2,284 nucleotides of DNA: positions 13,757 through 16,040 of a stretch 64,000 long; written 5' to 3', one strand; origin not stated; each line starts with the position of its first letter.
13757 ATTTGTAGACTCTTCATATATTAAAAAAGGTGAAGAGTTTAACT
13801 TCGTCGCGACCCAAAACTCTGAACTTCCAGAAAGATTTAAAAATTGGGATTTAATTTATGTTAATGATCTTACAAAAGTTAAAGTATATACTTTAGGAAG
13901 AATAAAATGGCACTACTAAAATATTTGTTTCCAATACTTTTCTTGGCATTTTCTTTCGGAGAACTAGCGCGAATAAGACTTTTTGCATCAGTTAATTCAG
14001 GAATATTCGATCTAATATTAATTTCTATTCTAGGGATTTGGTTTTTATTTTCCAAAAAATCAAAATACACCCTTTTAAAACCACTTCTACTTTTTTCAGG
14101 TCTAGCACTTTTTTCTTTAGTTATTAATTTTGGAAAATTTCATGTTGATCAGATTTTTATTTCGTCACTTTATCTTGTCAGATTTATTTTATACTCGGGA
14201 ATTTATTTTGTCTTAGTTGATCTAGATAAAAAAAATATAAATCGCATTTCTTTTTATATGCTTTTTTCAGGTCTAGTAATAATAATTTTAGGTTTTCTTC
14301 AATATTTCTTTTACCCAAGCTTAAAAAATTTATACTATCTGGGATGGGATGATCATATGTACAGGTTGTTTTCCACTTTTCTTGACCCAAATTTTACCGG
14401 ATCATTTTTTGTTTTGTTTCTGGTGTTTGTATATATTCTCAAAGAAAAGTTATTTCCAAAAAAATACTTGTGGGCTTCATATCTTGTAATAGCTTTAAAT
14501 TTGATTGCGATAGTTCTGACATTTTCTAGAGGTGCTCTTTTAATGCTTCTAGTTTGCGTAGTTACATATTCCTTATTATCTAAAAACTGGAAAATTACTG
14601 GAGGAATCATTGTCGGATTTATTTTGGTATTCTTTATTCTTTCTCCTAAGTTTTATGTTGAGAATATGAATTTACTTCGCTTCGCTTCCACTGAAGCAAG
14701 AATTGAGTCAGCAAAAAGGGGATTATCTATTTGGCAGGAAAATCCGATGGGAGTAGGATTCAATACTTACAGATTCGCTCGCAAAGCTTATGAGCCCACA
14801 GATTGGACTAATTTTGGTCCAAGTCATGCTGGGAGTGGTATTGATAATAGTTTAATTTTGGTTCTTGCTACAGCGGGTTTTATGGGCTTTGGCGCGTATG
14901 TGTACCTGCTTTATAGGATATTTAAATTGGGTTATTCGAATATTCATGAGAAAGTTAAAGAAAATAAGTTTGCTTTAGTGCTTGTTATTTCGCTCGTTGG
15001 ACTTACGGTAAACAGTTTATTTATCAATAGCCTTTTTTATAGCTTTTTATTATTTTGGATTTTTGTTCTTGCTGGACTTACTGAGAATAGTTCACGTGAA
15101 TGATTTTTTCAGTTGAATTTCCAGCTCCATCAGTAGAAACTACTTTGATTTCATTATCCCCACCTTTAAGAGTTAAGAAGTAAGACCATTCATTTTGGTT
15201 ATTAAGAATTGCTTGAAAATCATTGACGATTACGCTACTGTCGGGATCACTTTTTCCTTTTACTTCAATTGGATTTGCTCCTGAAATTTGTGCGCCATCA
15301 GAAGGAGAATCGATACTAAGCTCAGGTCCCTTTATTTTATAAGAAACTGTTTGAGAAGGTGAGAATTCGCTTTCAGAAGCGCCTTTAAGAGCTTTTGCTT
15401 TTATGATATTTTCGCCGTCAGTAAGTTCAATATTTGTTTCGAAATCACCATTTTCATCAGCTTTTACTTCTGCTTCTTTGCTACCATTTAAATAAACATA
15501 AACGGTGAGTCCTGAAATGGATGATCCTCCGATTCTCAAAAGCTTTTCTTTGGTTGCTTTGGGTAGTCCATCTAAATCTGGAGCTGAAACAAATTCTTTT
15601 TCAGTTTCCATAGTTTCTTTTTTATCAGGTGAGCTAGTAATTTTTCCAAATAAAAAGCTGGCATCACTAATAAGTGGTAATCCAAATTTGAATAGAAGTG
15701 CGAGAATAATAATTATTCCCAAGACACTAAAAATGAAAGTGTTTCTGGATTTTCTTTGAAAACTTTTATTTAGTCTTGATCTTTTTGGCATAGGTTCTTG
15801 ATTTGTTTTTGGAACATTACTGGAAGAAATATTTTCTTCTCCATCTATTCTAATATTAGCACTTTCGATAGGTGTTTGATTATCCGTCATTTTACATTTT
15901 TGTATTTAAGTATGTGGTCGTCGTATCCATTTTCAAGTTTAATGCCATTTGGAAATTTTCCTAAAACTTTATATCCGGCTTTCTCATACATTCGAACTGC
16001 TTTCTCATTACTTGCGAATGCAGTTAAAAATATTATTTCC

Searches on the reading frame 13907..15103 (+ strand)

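Call 22: search_protein_families(library=pfam, proteins=[window:13907-15103:+], max_evalue=0.001)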
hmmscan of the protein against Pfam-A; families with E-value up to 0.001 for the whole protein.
window:13907-15103:+ (398 aa): 1 family
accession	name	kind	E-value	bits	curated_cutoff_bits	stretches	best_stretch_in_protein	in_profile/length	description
PF04932.20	Wzy_C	-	1.6e-12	47.9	31.7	1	194-331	2-148/149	O-Antigen ligase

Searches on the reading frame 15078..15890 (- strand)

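Call 22: search_protein_families(library=pfam, proteins=[window:15078-15890:-], max_evalue=0.001)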
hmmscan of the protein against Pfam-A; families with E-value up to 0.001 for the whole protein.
window:15078-15890:- (270 aa): 2 families
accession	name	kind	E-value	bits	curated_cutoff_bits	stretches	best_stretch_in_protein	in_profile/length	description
PF09136.16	Glucodextran_B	-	1.2e-17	64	27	1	189-267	1-80/83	Glucodextranase, domain B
PF19077.6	Big_13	-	0.00015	22.6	27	0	225-262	54-93/102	Bacterial Ig-like domain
